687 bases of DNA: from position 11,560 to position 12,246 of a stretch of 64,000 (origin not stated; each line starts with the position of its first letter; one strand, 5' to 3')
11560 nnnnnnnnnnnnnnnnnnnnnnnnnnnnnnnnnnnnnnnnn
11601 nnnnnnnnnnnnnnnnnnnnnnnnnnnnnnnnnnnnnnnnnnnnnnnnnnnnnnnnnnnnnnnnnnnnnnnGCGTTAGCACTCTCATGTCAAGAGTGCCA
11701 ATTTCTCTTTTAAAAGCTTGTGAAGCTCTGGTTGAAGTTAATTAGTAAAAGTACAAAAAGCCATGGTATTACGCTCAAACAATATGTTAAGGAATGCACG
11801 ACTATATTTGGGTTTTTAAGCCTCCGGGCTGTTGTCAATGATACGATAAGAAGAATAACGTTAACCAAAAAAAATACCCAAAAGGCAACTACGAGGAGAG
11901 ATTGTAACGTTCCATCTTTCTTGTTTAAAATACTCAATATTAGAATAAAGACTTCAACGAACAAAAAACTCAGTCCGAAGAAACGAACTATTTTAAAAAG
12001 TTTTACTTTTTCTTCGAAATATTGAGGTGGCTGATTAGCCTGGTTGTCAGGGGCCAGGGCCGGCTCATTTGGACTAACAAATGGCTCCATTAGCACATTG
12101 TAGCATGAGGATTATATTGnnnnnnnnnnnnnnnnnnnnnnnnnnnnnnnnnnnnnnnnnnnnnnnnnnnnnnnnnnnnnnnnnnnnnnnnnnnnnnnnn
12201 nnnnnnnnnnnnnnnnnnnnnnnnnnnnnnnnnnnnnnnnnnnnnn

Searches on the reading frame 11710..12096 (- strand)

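Call 48: search_protein_families(library=pfam, proteins=[window:11710-12096:-], max_evalue=1)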
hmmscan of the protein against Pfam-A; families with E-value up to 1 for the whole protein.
window:11710-12096:- (128 aa): 6 families
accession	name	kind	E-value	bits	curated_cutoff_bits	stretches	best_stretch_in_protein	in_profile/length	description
PF12650.12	DUF3784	-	0.0045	17.6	28.1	1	29-86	35-89/94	Domain of unknown function (DUF3784)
PF06532.16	NrsF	-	0.012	15.8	26.8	1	45-117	24-96/204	Negative regulator of sigma F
PF05297.16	Herpes_LMP1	-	0.04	13.6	26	1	34-113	107-184/386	Herpesvirus latent membrane protein 1 (LMP1)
PF20237.3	DUF6594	-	0.12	12.7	30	1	26-106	165-234/238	Family of unknown function (DUF6594)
PF07314.17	Lit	-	0.44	11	24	0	67-128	86-148/176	Lipoprotein intramolecular transacylase Lit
PF11003.13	DUF2842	-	0.45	11.3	25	1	73-116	9-51/61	Protein of unknown function (DUF2842)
